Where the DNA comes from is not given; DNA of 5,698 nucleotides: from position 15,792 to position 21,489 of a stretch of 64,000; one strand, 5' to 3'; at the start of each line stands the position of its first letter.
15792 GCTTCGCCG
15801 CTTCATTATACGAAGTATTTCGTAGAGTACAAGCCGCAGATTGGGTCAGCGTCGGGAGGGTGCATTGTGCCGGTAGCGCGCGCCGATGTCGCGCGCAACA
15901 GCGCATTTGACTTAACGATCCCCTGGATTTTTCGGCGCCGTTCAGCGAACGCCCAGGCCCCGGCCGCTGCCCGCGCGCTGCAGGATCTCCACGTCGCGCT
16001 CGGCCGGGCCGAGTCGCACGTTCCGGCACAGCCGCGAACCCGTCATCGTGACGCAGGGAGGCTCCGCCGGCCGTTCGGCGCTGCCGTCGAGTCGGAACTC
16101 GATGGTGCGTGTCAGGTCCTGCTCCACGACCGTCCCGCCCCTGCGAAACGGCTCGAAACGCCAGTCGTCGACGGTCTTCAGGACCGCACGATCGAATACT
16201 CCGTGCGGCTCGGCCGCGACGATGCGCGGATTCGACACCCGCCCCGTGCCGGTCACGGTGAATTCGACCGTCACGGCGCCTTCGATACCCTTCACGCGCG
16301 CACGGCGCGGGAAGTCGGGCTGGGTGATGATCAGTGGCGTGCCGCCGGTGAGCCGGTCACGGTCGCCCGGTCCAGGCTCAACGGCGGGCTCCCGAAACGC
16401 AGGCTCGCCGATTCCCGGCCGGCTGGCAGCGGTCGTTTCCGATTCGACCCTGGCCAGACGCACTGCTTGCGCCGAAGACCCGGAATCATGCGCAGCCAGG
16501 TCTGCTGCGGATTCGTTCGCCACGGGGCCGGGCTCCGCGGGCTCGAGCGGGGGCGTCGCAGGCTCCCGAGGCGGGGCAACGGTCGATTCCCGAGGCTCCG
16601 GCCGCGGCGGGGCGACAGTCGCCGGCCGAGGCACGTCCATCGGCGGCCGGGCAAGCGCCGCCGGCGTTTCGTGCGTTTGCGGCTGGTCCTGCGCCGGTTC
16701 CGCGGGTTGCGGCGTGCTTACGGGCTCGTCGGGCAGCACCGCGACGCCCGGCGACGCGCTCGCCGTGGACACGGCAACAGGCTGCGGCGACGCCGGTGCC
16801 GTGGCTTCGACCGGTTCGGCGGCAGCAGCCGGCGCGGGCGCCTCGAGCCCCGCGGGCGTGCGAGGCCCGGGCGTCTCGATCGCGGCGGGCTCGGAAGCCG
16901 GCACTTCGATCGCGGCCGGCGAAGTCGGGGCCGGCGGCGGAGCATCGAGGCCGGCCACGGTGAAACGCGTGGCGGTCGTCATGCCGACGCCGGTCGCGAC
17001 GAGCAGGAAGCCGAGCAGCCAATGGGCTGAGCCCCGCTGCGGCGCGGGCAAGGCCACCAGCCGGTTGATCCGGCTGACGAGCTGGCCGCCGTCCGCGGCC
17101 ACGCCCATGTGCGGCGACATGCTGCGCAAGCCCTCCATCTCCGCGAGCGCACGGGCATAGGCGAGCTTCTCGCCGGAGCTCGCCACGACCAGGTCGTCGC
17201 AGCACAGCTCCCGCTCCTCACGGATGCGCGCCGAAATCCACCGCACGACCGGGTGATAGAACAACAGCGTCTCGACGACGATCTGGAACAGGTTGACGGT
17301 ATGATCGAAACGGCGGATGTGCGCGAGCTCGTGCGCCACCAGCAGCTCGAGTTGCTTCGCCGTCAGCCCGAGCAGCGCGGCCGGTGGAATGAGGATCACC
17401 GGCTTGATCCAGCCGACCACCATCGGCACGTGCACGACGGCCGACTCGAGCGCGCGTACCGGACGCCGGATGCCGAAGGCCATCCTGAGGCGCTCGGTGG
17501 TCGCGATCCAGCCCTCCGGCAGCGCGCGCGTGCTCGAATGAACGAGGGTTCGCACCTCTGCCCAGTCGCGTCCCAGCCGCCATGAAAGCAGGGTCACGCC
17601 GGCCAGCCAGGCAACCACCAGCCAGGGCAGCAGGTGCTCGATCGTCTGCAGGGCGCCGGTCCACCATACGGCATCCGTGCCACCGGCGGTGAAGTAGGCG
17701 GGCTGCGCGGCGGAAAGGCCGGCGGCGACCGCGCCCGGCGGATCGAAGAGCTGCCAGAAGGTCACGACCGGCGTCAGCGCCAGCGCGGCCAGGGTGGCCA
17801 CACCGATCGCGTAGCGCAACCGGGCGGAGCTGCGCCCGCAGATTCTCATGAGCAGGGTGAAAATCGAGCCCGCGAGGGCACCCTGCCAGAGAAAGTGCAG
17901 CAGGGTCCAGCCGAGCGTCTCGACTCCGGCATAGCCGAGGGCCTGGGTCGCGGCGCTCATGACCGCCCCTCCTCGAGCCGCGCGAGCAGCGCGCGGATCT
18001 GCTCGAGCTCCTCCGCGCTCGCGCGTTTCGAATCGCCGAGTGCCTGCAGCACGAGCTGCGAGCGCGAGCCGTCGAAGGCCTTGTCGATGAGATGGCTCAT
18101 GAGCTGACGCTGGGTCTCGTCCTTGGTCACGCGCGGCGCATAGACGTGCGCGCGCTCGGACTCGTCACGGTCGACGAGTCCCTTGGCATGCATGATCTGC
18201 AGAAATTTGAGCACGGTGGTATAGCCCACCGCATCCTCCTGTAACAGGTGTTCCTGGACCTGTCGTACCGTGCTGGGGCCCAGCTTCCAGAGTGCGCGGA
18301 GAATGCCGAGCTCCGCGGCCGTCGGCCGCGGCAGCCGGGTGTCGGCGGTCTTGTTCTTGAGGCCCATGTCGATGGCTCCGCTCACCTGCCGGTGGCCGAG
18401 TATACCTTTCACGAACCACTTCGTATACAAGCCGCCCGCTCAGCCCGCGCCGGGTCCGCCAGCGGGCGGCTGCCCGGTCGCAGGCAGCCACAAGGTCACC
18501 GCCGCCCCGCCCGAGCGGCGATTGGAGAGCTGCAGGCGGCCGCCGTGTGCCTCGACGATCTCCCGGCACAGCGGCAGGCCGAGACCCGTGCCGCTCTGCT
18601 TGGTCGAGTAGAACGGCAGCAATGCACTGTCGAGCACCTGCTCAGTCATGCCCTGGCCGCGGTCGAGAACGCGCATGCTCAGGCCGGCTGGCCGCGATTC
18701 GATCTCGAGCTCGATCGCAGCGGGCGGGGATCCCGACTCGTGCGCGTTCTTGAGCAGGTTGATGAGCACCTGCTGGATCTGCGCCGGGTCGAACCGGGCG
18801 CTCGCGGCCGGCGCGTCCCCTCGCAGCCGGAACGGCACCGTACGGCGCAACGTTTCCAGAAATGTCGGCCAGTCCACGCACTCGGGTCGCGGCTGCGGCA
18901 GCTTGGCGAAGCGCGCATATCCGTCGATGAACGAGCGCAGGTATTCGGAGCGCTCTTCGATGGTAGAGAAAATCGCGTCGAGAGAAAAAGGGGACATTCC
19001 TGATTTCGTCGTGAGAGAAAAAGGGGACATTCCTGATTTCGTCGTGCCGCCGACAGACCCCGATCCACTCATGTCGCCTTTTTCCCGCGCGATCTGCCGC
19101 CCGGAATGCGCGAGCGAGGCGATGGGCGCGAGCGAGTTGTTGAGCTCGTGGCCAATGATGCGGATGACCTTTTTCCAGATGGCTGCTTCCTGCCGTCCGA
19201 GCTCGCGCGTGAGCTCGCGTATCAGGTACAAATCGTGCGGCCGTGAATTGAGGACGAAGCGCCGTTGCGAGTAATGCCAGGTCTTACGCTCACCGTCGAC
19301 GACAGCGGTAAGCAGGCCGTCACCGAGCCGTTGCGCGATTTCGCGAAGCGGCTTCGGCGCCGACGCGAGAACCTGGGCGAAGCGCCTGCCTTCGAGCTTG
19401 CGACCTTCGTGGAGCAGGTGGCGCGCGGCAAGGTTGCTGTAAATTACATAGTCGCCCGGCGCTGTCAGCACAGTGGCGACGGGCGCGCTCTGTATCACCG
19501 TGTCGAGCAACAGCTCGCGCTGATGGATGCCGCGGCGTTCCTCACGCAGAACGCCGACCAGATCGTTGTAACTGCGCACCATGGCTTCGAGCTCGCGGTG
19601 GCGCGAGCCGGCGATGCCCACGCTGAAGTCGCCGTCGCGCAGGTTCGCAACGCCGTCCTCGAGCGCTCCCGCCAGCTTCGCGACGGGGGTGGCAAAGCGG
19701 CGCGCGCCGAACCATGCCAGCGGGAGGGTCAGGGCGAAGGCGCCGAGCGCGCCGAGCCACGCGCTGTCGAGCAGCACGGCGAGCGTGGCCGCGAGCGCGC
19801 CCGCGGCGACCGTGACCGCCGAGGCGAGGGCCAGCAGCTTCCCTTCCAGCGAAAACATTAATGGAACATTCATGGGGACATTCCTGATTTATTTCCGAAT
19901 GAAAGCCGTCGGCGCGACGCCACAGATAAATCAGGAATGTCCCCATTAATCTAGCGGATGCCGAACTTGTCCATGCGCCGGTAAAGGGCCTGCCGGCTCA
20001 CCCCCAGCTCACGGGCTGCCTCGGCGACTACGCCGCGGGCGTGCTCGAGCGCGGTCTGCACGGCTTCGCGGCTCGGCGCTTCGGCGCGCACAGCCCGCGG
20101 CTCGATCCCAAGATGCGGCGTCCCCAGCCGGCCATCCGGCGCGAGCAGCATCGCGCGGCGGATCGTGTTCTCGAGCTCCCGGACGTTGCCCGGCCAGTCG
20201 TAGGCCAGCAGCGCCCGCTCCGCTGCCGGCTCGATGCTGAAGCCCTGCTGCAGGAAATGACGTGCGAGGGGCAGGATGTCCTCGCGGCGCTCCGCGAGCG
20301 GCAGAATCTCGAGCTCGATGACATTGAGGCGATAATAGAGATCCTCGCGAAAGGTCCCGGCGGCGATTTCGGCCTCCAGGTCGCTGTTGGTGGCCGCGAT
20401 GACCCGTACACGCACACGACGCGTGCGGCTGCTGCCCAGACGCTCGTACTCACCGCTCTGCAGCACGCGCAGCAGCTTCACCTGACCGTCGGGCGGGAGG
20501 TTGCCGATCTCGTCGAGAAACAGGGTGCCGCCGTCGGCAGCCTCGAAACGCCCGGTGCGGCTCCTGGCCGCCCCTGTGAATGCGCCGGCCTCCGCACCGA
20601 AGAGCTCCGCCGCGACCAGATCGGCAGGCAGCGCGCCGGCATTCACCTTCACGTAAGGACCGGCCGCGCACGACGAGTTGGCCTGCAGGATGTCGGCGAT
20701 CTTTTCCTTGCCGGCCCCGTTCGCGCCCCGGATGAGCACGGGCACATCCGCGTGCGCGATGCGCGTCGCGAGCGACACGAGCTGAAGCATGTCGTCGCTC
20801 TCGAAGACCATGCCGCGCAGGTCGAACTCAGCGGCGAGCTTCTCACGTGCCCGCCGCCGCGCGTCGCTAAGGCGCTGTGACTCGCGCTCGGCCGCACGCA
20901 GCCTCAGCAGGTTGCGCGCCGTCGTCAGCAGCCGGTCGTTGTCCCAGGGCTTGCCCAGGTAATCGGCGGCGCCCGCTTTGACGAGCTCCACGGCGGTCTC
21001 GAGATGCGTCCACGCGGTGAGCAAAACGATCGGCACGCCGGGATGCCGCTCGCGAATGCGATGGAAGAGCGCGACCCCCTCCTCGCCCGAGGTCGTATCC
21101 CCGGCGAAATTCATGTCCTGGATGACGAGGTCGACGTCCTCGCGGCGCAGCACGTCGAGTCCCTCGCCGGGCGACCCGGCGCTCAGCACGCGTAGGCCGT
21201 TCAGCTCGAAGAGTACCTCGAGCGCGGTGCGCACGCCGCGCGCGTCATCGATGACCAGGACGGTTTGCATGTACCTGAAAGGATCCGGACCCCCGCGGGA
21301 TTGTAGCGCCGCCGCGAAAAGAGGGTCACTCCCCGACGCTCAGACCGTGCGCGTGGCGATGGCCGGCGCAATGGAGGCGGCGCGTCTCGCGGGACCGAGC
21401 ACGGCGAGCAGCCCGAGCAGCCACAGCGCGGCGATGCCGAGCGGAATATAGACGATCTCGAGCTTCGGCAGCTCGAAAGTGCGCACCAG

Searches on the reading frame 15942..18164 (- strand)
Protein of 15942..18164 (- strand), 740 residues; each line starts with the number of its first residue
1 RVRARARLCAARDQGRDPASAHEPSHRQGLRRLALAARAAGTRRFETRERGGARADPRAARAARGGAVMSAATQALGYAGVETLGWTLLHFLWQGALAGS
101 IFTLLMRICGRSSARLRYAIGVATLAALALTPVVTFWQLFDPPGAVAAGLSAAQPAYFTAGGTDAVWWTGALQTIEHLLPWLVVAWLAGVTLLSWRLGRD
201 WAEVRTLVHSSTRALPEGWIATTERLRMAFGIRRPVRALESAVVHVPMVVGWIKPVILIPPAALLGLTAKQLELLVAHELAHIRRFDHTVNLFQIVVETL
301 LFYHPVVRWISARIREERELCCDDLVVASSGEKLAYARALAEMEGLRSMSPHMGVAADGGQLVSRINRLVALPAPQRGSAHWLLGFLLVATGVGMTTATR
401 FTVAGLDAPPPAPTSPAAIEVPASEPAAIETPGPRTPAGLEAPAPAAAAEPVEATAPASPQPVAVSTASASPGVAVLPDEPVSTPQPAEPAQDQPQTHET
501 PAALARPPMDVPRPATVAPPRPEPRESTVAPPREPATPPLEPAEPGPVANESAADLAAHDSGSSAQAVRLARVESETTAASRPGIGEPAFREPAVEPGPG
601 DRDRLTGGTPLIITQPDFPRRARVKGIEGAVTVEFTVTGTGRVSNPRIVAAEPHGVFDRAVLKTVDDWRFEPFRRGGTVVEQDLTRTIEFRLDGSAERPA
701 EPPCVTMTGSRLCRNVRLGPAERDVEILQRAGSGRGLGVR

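Call 55: search_protein_families(library=pfam, proteins=[window:15942-18164:-], max_evalue=0.00001)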
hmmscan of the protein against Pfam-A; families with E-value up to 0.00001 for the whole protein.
window:15942-18164:- (740 aa): 2 families
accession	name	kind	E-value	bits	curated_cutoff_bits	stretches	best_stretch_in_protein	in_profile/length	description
PF05569.17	Peptidase_M56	-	2.6e-29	102.8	31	1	176-366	96-293/296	BlaR1 peptidase M56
PF03544.19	TonB_C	-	6.6e-18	65.4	24.6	1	615-692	2-79/79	Gram-negative bacterial TonB protein C-terminal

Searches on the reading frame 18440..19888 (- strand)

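Call 55: search_protein_families(library=pfam, proteins=[window:18440-19888:-], max_evalue=0.00001)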
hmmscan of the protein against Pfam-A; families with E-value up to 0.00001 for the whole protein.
window:18440-19888:- (482 aa): 1 family
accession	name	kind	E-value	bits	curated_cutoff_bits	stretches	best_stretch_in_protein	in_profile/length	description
PF02518.31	HATPase_c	-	7.9e-22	78.2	26.4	1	367-471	2-110/111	Histidine kinase-, DNA gyrase B-, and HSP90-like ATPase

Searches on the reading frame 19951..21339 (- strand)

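Call 55: search_protein_families(library=pfam, proteins=[window:19951-21339:-], max_evalue=0.00001)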
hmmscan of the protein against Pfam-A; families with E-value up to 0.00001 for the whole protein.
window:19951-21339:- (462 aa): 5 families
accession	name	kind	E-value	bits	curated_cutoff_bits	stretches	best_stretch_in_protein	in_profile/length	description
PF00158.32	Sigma54_activat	-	2.5e-63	213.2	20.2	1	178-343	2-167/168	Sigma-54 interaction domain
PF00072.30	Response_reg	-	4.7e-22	78.7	30.2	1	27-140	1-109/111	Response regulator receiver domain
PF25601.1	AAA_lid_14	-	4.5e-18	65.3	27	1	350-417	2-77/87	AAA+ ATPase lid domain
PF14532.12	Sigma54_activ_2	-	1.1e-15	58.6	25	1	192-348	15-138/138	Sigma-54 interaction domain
PF02954.25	HTH_8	-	3e-12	46.5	22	1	424-459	7-42/42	Bacterial regulatory protein, Fis family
